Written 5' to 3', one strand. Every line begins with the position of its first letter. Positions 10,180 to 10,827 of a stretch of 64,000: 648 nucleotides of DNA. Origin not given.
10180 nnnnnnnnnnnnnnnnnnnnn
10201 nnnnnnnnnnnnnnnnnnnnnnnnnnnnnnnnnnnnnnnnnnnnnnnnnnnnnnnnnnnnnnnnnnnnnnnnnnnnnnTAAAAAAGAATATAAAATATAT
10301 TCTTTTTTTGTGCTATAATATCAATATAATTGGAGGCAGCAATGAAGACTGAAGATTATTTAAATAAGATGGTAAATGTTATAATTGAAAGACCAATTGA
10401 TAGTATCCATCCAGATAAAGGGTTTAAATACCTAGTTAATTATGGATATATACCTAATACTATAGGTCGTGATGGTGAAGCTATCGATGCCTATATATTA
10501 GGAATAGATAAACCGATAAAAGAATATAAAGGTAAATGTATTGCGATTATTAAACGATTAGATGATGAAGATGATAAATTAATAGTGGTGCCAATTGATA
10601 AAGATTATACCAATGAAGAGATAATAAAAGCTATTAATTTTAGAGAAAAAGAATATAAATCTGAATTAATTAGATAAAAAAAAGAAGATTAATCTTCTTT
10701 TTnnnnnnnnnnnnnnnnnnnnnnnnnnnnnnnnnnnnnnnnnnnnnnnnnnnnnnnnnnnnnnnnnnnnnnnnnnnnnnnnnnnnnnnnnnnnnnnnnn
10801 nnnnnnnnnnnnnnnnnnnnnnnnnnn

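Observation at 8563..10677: Radical SAM/SPASM enzyme fused to tandem MazG-like NTP-pyrophosphohydrolase repeats, followed by a miniature inorganic pyrophosphatase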

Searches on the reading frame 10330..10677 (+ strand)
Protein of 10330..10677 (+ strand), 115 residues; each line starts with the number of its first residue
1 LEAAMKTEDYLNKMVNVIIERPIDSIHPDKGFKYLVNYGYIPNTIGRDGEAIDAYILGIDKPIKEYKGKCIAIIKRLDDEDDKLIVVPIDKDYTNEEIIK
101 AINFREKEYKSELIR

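Call 3: search_protein_families(library=pfam, proteins=[window:10330-10677:+], max_evalue=0.1)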
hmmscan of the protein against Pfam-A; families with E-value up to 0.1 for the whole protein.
window:10330-10677:+ (115 aa): 2 families
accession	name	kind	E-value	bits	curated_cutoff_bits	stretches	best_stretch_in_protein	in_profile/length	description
PF00719.24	Pyrophosphatase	-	8.4e-10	39.1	23.5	1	31-97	31-100/153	Inorganic pyrophosphatase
PF18823.6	InPase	-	0.0025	18.1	26.8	1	36-57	47-68/135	Inorganic Pyrophosphatase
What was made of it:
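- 10342..10677 (+): Mini PPase-like gene (111 aa from ATG 10342; the ORF from TTG 10330 is 115 aa). It is preceded by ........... (10309-10319) and GGAGG (10332-10336). It is a neighbour, not a conserved partner of the fusion gene. Pfam PF00719 E 8.4e-10, covering profile positions 31-100 of 153 (call 3).
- Checked: The next gene (10330/10342-10677) is a short protein with a Pfam Pyrophosphatase match (E 8.4e-10, call 3).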

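Call 4: search_protein_families(library=ncbifam, proteins=[window:10330-10677:+], max_evalue=0.1)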
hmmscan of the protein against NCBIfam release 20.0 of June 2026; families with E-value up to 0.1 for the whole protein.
window:10330-10677:+ (115 aa): 4 families
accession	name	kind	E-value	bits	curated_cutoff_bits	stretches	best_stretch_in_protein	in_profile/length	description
NF002317.0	PRK01250.1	equivalog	1.1e-07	31.9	200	1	32-102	50-124/176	inorganic diphosphatase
NF002578.0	PRK02230.1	equivalog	3.4e-06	26.6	246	1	30-100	37-110/185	inorganic pyrophosphatase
NF007784.0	PRK10475.1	equivalog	0.0064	15.5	318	0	69-109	98-137/290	23S rRNA pseudouridine(2604) synthase RluF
NF007226.0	PRK09644.1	equivalog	0.018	15.1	199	1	64-115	97-148/166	RNA polymerase sigma factor SigM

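Call 5: search_protein_families(library=padloc, proteins=[window:10330-10677:+], max_evalue=0.1)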
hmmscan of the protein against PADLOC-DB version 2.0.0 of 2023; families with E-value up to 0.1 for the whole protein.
window:10330-10677:+ (115 aa): 0 families

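Call 6: search_protein_families(library=phrogs, proteins=[window:10330-10677:+], max_evalue=0.1)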
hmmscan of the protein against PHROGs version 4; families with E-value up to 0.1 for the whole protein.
window:10330-10677:+ (115 aa): 0 families

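Call 33: find_homologous_proteins(query=window:10330-10677:+)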
Query window:10330-10677:+ (115 aa): 572 proteins with E <= 0.001 among 577 candidates; the best 120 are listed.
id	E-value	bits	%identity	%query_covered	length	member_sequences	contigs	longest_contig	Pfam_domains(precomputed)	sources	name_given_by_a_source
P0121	1.7e-65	236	100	97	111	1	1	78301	PF00719.25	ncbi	-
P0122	6.7e-37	144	60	96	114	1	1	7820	PF00719.25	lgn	-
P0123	1.0e-36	143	63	97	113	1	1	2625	PF00719.25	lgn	-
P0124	9.5e-36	140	57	97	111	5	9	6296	PF00719.25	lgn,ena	-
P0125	1.1e-35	140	57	97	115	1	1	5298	PF00719.25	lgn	-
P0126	2.7e-35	139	60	97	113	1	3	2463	PF00719.25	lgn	-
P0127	3.4e-35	138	56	97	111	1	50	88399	PF00719.25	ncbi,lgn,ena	-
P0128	3.9e-35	138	57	93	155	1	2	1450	PF00719.25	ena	-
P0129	5.7e-35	138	56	97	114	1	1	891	PF00719.25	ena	-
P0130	7.7e-35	137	60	97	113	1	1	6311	PF00719.25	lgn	-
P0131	1.0e-34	137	60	93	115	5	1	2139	PF00719.25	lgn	-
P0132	1.1e-34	137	58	96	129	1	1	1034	PF00719.25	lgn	-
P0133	1.1e-34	137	58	93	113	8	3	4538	PF00719.25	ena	-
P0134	1.3e-34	136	54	97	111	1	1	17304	PF00719.25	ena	-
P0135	1.6e-34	136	57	97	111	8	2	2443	PF00719.25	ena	-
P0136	2.5e-34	136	57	96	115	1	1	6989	PF00719.25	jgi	-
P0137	3.8e-34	135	58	93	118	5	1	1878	PF00719.25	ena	-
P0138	4.6e-34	135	59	97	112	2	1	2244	PF00719.25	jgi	-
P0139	4.6e-34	135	58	93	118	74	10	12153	PF00719.25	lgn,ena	-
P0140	5.0e-34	135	57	96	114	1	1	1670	PF00719.25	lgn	-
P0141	5.4e-34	134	57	96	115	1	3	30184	PF00719.25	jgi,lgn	-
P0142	6.6e-34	134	60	93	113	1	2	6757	PF00719.25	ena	-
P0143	6.9e-34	134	57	96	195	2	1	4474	PF00719.25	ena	-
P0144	1.1e-33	134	58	97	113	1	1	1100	PF00719.25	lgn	-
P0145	1.1e-33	134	60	97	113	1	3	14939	PF00719.25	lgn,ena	-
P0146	1.1e-33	134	58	97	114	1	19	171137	PF00719.25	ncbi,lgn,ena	-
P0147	1.2e-33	133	57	97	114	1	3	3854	PF00719.25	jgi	-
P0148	1.2e-33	133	60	93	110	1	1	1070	PF00719.25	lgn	-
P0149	1.3e-33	133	58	95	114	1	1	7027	PF00719.25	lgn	-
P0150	1.3e-33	133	54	97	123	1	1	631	PF00719.25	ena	-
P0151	1.5e-33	133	58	97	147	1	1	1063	PF00719.25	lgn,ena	-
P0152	1.5e-33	133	57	97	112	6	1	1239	PF00719.25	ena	-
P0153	1.6e-33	133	58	93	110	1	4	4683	PF00719.25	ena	-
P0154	1.9e-33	133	57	95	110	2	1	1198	PF00719.25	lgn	-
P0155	1.9e-33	133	58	93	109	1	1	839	PF00719.25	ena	-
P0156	2.1e-33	133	59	95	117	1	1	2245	PF00719.25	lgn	-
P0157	2.2e-33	133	58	97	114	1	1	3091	PF00719.25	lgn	-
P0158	2.4e-33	132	56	95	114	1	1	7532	PF00719.25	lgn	-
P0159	2.4e-33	132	56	95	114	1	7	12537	PF00719.25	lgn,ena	-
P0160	2.5e-33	132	58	95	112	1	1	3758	PF00719.25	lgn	-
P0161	2.6e-33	132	56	97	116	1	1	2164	PF00719.25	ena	-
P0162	2.8e-33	132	55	96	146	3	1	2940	PF00719.25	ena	-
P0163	2.9e-33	132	59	97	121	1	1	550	PF00719.25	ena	-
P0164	3.0e-33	132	57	100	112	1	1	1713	PF00719.25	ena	-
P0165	3.2e-33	132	55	93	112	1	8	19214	PF00719.25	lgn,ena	-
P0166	3.4e-33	132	58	95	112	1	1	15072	PF00719.25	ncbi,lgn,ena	-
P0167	3.4e-33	132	58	97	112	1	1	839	PF00719.25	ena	-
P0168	3.8e-33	132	55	97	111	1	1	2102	PF00719.25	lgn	-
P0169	4.5e-33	132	56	95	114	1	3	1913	PF00719.25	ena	-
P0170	4.6e-33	132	56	95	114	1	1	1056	PF00719.25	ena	-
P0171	5.0e-33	131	57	95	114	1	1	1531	PF00719.25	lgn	-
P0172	5.4e-33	131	55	97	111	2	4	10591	PF00719.25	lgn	-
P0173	5.7e-33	131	59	97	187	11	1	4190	PF00719.25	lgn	-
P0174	5.7e-33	131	56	97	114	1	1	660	PF00719.25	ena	-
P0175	5.9e-33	131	58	96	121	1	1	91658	PF00719.25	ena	-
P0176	6.0e-33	131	55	97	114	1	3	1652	PF00719.25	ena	-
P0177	6.0e-33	131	53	97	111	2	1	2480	PF00719.25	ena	-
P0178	7.8e-33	131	55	95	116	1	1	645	PF00719.25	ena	-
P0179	8.3e-33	131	55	97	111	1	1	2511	PF00719.25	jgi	-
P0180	9.0e-33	131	56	97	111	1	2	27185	PF00719.25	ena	-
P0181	9.4e-33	131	57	95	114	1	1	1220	PF00719.25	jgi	jgi:inorganic pyrophosphatase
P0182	9.5e-33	130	54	93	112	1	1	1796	PF00719.25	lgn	-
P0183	9.7e-33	130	56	97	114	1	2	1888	PF00719.25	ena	-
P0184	1.0e-32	130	56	97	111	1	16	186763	PF00719.25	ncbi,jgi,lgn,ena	-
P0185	1.0e-32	130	61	97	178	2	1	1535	PF00719.25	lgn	-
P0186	1.1e-32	130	54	93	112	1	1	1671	PF00719.25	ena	-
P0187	1.1e-32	130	53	97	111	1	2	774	PF00719.25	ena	-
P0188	1.1e-32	130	60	93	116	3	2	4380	PF00719.25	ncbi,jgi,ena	jgi:inorganic pyrophosphatase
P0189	1.2e-32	130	53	97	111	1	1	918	PF00719.25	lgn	-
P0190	1.2e-32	130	56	95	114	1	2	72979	PF00719.25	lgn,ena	-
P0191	1.2e-32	130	57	95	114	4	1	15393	PF00719.25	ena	-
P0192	1.2e-32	130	57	95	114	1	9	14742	PF00719.25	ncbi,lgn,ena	-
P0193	1.2e-32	130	57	95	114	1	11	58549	PF00719.25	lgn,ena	-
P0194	1.2e-32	130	55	97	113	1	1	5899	PF00719.25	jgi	-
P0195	1.3e-32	130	55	97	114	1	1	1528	PF00719.25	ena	-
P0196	1.3e-32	130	57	97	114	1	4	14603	PF00719.25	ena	-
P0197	1.3e-32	130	54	98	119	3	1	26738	PF00719.25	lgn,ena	-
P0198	1.4e-32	130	55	97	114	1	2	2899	PF00719.25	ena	-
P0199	1.5e-32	130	59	97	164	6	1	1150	PF00719.25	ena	-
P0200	1.5e-32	130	53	97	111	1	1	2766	PF00719.25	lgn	-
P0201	1.6e-32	130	57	97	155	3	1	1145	PF00719.25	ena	-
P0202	1.7e-32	130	57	95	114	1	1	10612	PF00719.25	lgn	-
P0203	1.7e-32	130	55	95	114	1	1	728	PF00719.25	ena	-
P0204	1.7e-32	130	57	95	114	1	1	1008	PF00719.25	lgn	-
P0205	1.7e-32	130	56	95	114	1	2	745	PF00719.25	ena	-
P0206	1.7e-32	130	57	95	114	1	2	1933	PF00719.25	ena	-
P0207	1.7e-32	130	56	95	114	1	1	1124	PF00719.25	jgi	-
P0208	1.7e-32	130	55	95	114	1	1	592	PF00719.25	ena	-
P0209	1.8e-32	130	54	97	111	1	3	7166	PF00719.25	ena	-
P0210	2.0e-32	129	58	97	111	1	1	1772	PF00719.25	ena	-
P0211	2.3e-32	129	57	97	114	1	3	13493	PF00719.25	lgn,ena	-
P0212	2.3e-32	129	54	93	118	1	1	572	PF00719.25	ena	-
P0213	2.3e-32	129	56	95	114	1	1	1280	PF00719.25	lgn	-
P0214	2.3e-32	129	52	97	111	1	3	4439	PF00719.25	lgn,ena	-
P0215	2.4e-32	129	57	95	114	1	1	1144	PF00719.25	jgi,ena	jgi:inorganic pyrophosphatase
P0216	2.9e-32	129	55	96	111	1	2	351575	PF00719.25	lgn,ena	-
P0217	3.2e-32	129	54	100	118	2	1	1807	PF00719.25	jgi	-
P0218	3.2e-32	129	56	92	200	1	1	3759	PF00719.25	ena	-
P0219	3.2e-32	129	57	95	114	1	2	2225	PF00719.25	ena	-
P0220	3.3e-32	129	57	97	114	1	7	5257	PF00719.25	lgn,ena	-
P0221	3.3e-32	129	56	96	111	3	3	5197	PF00719.25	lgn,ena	-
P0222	3.3e-32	129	53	93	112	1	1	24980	PF00719.25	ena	-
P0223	3.4e-32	129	53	93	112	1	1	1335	PF00719.25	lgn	-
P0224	3.4e-32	129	55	95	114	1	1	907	PF00719.25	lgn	-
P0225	3.5e-32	129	54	97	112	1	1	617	PF00719.25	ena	-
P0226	3.5e-32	129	55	92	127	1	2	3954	PF00719.25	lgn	-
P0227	3.8e-32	129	54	97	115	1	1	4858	PF00719.25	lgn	-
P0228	4.0e-32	128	53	93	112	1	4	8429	PF00719.25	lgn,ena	-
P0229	4.3e-32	128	56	97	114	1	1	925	PF00719.25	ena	-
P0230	4.4e-32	128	52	97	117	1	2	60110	PF00719.25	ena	-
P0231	4.4e-32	128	55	97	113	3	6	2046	PF00719.25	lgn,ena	-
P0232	4.4e-32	128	57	95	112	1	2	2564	PF00719.25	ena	-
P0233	4.4e-32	128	55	96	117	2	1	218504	PF00719.25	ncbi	-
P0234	4.5e-32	128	57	97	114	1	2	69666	PF00719.25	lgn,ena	-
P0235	4.7e-32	128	57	100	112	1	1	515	PF00719.25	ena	-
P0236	4.7e-32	128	56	95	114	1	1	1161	PF00719.25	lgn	-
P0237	5.1e-32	128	53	93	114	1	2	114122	PF00719.25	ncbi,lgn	-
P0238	5.7e-32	128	52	93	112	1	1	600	PF00719.25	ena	-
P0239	5.9e-32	128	54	97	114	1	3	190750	PF00719.25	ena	-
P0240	6.0e-32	128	51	97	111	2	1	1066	PF00719.25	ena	-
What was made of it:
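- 10342..10677 (+): 572 related clusters, mostly 110-118 aa (call 33).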

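Call 34: search_solved_structures(query=window:10330-10677:+, max_evalue=1, show_alignments=2)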
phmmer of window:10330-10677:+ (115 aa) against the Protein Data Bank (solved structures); distinct sequences matched with E-value up to 1: 38.
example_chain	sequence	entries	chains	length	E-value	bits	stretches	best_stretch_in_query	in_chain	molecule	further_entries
1ygz_A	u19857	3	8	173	2.8e-08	37.1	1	33-103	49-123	Inorganic pyrophosphatase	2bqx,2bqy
3d53_A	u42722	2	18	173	7.7e-06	29.2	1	32-97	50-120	Inorganic pyrophosphatase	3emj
5tea_A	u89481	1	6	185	1.1e-05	28.7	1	23-100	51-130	Inorganic pyrophosphatase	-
3d63_A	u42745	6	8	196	1.5e-05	28.3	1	30-100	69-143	Inorganic pyrophosphatase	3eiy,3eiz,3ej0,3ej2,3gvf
3tr4_A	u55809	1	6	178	1.8e-05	28.1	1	28-101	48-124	Inorganic pyrophosphatase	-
1qez_A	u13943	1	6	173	8.3e-05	25.9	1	32-113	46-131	PROTEIN (INORGANIC PYROPHOSPHATASE)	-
6n1c_A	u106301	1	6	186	9.4e-05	25.7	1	33-91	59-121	Inorganic pyrophosphatase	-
3i4q_A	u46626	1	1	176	0.00014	25.1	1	33-91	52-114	APC40078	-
6k21_A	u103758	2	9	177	0.00044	23.5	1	32-91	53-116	Inorganic pyrophosphatase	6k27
6ki7_A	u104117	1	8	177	0.00045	23.5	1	32-91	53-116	Inorganic pyrophosphatase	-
6ki8_A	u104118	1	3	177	0.00045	23.5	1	32-91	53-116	Inorganic pyrophosphatase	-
3ld3_A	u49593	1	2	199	0.00056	23.2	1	32-91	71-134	Inorganic pyrophosphatase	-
4xel_A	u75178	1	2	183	0.00061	23.1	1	33-91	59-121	Inorganic pyrophosphatase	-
1faj_A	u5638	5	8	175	0.0012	22.1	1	33-106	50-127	SOLUBLE INORGANIC PYROPHOSPHATASE | INORGANIC PYROPHOSPHATASE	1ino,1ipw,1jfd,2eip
4um4_A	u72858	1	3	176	0.0012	22.1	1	33-106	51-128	INORGANIC PYROPHOSPHATASE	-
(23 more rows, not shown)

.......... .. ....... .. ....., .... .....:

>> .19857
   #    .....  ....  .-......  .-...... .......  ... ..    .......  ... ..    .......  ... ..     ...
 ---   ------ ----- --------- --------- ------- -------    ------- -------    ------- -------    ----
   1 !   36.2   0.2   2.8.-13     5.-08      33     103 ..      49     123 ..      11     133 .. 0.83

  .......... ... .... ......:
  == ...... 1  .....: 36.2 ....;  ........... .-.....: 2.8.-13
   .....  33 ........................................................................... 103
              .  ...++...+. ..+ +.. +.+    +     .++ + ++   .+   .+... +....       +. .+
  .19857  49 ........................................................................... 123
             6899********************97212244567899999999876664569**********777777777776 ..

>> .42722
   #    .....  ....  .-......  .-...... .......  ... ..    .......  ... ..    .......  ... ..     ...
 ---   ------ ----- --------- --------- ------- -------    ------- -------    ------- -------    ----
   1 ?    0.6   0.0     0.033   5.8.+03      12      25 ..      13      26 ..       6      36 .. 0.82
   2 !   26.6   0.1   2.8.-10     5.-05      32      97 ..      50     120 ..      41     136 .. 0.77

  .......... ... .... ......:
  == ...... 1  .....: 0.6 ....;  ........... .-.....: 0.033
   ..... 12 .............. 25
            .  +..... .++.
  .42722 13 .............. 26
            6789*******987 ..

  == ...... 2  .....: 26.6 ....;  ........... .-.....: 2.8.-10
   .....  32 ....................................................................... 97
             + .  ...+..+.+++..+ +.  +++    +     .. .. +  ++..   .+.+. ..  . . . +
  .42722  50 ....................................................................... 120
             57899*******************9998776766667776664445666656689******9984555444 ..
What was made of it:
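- The neighbour has a PPase-fold match (calls 3, 34).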

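Call 54: find_encoding_contigs(protein=P0184, flank=4000, max_places=4)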
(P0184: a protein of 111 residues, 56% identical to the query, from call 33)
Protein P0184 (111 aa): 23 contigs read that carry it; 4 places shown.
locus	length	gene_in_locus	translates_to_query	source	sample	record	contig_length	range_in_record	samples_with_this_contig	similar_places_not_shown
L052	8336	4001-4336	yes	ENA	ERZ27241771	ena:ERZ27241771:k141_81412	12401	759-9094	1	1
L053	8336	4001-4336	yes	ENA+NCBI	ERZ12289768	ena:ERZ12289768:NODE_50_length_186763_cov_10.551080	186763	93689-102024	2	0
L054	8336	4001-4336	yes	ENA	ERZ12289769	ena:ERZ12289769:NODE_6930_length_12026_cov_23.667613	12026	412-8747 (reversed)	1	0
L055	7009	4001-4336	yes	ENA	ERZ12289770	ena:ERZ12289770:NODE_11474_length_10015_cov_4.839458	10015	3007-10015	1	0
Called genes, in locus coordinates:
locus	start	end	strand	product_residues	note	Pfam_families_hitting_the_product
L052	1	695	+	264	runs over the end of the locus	PF02452:PemK_toxin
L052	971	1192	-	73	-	PF12844:HTH_19, PF13560:HTH_31 (weak), PF01381:HTH_3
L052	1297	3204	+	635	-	-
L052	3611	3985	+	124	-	-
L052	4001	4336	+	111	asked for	PF00719:Pyrophosphatase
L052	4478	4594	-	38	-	-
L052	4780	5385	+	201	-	PF01300:Sua5_yciO_yrdC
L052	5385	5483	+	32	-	-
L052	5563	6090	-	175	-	PF14278:TetR_C_8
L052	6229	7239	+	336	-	PF01073:3Beta_HSD, PF01370:Epimerase, PF02719:Polysacc_synt_2 (weak), PF04321:RmlD_sub_bind, PF05368:NmrA (weak), PF07993:NAD_binding_4, PF13460:NAD_binding_10, PF16363:GDP_Man_Dehyd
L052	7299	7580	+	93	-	-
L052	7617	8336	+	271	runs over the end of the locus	-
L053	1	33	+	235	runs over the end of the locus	-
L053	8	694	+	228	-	PF12686:DUF3800 (weak)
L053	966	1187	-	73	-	PF12844:HTH_19, PF13560:HTH_31 (weak), PF01381:HTH_3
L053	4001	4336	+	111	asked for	PF00719:Pyrophosphatase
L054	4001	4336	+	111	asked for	PF00719:Pyrophosphatase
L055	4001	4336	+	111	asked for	PF00719:Pyrophosphatase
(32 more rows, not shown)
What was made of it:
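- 10342..10677 (+): Different context elsewhere (call 54).
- The mini-PPase family is large and occurs in unrelated contexts (calls 33, 54).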
